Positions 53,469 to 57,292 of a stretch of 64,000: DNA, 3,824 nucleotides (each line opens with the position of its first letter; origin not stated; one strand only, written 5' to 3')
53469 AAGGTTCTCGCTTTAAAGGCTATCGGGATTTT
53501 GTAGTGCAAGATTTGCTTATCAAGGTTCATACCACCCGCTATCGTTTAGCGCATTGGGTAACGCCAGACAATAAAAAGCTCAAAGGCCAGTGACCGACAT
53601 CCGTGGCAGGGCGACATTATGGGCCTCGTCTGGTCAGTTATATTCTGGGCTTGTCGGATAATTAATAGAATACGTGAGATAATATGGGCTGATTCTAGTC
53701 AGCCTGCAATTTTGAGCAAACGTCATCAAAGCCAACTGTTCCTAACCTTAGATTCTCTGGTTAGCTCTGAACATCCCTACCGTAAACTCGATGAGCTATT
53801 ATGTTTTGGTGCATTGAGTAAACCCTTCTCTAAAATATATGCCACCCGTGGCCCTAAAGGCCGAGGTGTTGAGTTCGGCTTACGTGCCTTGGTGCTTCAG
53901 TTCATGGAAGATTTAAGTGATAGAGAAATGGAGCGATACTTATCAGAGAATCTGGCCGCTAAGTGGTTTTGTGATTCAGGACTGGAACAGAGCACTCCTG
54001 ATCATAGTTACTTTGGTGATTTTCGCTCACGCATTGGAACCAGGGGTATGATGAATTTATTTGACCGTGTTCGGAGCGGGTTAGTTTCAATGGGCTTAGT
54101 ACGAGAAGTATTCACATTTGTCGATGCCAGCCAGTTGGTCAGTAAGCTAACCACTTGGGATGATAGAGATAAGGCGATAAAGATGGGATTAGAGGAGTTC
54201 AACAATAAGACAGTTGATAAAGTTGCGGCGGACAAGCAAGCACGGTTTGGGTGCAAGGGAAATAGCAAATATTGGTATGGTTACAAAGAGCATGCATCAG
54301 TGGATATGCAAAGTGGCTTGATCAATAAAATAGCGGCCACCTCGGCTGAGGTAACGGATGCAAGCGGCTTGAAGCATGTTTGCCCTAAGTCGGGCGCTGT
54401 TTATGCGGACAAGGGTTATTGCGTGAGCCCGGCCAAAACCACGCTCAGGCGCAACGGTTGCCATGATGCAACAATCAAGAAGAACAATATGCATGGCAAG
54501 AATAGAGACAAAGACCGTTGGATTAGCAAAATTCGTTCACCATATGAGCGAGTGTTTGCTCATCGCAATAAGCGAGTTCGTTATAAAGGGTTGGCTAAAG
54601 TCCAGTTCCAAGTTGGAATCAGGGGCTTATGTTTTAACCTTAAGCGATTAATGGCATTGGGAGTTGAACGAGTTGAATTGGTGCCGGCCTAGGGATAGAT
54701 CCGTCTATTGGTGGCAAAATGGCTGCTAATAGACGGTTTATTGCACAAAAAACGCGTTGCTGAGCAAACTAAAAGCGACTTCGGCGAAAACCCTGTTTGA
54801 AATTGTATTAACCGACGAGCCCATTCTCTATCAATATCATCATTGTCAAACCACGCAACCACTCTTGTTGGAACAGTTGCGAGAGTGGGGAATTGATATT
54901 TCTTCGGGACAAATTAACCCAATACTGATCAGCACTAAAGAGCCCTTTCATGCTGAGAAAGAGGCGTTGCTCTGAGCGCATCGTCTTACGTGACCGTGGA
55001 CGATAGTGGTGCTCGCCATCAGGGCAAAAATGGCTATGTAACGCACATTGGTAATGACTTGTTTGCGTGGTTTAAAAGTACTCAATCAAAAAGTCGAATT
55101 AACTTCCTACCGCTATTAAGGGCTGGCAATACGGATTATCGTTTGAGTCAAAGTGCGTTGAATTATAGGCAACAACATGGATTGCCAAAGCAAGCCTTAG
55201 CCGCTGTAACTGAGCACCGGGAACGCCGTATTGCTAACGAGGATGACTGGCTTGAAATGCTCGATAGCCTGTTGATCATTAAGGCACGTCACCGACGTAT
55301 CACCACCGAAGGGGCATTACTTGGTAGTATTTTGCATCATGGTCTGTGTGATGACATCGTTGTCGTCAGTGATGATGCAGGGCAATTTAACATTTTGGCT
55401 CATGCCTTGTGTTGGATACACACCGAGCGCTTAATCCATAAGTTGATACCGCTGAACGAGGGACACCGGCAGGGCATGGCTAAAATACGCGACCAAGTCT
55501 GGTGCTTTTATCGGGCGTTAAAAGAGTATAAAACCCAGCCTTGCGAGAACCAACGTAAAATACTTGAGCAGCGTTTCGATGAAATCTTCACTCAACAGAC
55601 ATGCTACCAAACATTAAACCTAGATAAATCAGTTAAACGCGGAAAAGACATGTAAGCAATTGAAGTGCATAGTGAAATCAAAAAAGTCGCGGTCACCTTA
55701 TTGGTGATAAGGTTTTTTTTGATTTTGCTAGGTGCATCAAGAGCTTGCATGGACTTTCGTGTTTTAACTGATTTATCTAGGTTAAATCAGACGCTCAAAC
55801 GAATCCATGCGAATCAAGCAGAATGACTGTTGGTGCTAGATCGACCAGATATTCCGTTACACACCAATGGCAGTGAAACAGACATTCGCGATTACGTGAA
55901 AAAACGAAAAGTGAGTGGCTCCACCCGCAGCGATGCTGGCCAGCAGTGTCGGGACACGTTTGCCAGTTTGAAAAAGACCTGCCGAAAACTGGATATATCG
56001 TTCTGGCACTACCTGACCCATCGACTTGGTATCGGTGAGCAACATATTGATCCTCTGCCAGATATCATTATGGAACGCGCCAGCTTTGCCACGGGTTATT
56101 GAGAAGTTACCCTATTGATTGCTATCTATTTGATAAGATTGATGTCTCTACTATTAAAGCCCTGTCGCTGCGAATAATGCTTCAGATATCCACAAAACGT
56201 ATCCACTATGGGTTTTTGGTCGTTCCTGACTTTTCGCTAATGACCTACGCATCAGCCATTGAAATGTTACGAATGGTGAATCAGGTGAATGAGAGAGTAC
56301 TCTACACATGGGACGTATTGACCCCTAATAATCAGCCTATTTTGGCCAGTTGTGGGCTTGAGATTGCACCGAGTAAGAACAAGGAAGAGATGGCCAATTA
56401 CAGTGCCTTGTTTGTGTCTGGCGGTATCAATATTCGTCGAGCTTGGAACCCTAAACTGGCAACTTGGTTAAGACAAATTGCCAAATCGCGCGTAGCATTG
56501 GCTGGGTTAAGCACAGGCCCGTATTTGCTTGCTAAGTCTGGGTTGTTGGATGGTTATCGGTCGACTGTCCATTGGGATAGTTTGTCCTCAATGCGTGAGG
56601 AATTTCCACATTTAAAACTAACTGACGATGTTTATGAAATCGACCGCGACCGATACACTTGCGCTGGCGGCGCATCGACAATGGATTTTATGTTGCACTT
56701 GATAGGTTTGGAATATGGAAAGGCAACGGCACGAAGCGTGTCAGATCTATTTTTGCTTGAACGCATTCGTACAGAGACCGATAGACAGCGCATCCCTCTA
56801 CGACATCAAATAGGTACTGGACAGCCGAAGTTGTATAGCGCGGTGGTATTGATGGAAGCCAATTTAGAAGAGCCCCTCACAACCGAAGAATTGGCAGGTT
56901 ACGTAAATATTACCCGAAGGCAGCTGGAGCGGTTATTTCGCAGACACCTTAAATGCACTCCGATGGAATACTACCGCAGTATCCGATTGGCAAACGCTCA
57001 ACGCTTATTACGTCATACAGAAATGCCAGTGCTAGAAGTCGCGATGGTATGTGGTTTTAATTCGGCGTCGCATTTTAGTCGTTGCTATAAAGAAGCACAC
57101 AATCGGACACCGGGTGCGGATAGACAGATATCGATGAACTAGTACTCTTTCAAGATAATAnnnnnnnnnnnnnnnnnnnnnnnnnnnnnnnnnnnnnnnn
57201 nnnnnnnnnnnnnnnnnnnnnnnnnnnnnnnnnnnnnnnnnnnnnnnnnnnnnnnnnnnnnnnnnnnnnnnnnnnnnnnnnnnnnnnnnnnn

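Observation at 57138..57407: Second copy of the structured element; its first bases supply the stop codon of the GlxA/AraC regulator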

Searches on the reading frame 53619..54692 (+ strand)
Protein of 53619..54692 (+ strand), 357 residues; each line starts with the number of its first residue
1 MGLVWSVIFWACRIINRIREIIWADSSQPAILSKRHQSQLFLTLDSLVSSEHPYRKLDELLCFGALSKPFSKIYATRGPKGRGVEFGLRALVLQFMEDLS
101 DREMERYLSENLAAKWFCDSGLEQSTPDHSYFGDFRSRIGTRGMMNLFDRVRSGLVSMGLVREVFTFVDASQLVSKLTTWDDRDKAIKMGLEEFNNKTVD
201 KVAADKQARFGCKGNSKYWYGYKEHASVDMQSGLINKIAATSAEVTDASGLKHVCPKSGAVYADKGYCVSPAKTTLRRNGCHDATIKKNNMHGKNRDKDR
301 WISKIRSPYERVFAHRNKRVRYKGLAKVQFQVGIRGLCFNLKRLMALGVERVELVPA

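Call 15: search_protein_families(library=pfam, proteins=[window:53619-54692:+])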
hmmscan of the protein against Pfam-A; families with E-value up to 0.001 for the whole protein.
window:53619-54692:+ (357 aa): 4 families
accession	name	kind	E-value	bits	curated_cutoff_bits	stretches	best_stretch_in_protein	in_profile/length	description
PF05598.16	DUF772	-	2e-16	60.2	23.1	1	88-151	11-74/74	Transposase domain (DUF772)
PF01609.27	DDE_Tnp_1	-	2.8e-10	40.7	23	1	207-341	22-200/200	Transposase DDE domain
PF13612.12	DDE_Tnp_1_3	-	5.4e-08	33.4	27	1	207-313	32-138/155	Transposase DDE domain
PF13359.12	DDE_Tnp_4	-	1e-05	25.6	24.8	1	244-315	57-126/158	DDE superfamily endonuclease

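Call 38: find_encoding_contigs(protein=window:53619-54692:+, flank=10000, max_places=10)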
Protein window:53619-54692:+ (357 aa): no gene with exactly this product is on record in the collection.

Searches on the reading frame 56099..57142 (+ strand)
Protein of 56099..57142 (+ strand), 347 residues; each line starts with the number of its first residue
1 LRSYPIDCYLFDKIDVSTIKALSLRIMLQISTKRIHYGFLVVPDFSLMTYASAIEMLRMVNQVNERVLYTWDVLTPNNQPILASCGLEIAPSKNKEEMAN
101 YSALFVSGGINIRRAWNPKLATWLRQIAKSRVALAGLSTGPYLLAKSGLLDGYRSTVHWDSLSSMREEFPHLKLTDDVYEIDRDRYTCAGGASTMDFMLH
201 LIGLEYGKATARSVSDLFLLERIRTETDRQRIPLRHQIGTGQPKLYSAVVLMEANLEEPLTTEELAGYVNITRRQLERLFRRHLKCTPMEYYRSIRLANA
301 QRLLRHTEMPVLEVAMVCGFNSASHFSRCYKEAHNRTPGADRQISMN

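Call 15: search_protein_families(library=pfam, proteins=[window:56099-57142:+])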
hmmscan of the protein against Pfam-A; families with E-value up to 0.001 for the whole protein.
window:56099-57142:+ (347 aa): 3 families
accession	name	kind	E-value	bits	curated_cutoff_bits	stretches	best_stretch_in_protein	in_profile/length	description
PF12833.13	HTH_18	-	7.5e-24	84.3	33.6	1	265-343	1-79/80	Helix-turn-helix domain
PF00165.29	HTH_AraC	-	1.9e-11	44.2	26.6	1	304-340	1-39/42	Bacterial regulatory helix-turn-helix proteins, AraC family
PF01965.30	DJ-1_PfpI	-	6e-11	42.9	26.6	1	51-202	11-163/165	DJ-1/PfpI family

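Call 17: find_homologous_proteins(query=window:56099-57142:+)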
Query window:56099-57142:+ (347 aa): 5448 proteins with E <= 0.001 among 8000 candidates; the best 120 are listed.
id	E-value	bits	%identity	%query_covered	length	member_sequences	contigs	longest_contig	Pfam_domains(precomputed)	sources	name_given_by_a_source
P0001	3.2e-213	725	100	93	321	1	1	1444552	PF12833.14,PF00165.30,PF01965.31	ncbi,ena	-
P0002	4.3e-190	649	89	93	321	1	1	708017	PF12833.14,PF00165.30,PF01965.31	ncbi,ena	-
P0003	6.1e-120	419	57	89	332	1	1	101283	PF12833.14,PF00165.30,PF01965.31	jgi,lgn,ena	-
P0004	1.6e-116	407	54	91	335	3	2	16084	PF12833.14,PF00165.30,PF01965.31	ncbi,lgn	-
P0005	1.8e-114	401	54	90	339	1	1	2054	PF12833.14,PF00165.30,PF01965.31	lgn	-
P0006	2.0e-114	401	52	92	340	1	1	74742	PF12833.14,PF00165.30,PF01965.31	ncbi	-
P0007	2.7e-114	400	57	88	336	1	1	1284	PF12833.14,PF00165.30,PF01965.31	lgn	-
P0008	6.6e-113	396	54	90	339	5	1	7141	PF12833.14,PF00165.30,PF01965.31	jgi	jgi:transcriptional regulator GlxA family with amidase domain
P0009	7.2e-113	395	53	89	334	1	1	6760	PF12833.14,PF00165.30,PF01965.31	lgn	-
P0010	7.2e-113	395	53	89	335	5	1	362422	PF12833.14,PF00165.30,PF01965.31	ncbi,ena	-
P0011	1.1e-112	395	52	89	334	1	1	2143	PF12833.14,PF00165.30,PF01965.31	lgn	-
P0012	2.2e-112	394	53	90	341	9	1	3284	PF12833.14,PF00165.30,PF01965.31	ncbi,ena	-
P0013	3.6e-112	393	54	89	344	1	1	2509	PF12833.14,PF00165.30,PF01965.31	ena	-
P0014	3.8e-112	393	53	89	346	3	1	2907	PF12833.14,PF00165.30,PF01965.31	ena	-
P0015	4.5e-112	393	53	89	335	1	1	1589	PF12833.14,PF00165.30,PF01965.31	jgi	-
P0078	5.7e-106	373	52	89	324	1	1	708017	PF12833.14,PF00165.30,PF01965.31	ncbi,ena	-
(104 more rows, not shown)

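Call 19: find_encoding_contigs(protein=P0002, flank=4000, max_places=3)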
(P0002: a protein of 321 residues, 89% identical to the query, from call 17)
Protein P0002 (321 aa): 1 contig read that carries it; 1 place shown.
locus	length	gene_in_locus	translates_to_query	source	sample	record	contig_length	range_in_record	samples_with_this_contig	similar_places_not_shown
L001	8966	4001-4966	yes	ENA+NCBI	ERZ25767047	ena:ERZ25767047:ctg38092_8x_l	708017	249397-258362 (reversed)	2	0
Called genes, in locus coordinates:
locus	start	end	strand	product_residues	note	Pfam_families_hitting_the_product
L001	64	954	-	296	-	-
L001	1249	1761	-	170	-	PF00583:Acetyltransf_1, PF13673:Acetyltransf_10, PF13508:Acetyltransf_7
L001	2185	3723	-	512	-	PF06253:MTTB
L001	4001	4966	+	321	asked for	PF01965:DJ-1_PfpI, PF12833:HTH_18, PF00165:HTH_AraC (weak)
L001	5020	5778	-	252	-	PF02463:SMC_N, PF00005:ABC_tran, PF13304:AAA_21 (weak)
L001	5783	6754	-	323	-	PF00528:BPD_transp_1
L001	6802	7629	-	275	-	PF00497:SBP_bac_3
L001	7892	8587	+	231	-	-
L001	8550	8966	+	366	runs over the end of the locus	PF01212:Beta_elim_lyase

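Call 20: find_encoding_contigs(protein=P0001, flank=1500, max_places=3)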
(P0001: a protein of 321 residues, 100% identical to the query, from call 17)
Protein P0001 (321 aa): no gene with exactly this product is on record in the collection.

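Call 65: find_encoding_contigs(protein=P0078, flank=10000, max_places=3)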
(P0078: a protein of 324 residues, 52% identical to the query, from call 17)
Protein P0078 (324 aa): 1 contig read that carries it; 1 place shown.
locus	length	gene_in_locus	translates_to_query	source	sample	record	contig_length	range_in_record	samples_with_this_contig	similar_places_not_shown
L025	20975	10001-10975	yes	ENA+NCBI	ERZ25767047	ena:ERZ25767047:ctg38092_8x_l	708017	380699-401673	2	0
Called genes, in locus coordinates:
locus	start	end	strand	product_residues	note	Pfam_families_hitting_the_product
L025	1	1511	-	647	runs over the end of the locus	PF16177:ACAS_N, PF00501:AMP-binding, PF13193:AMP-binding_C (weak)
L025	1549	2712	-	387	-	PF01321:Creatinase_N, PF00557:Peptidase_M24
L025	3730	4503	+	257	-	PF17194:AbiEi_3_N, PF11459:AbiEi_3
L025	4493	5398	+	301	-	PF08843:AbiEii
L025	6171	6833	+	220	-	PF00528:BPD_transp_1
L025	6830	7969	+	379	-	PF00005:ABC_tran, PF00571:CBS (weak)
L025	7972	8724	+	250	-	PF00528:BPD_transp_1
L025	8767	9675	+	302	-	PF04069:OpuAC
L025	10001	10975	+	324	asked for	PF01965:DJ-1_PfpI, PF12833:HTH_18, PF00165:HTH_AraC (weak)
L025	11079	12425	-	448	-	PF01266:DAO, PF07992:Pyr_redox_2 (faint)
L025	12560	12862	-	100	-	PF00795:CN_hydrolase (weak)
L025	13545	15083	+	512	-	PF06253:MTTB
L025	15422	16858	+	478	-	PF05598:DUF772, PF01609:DDE_Tnp_1, PF13751:DDE_Tnp_1_6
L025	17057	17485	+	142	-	PF00571:CBS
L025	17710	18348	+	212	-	-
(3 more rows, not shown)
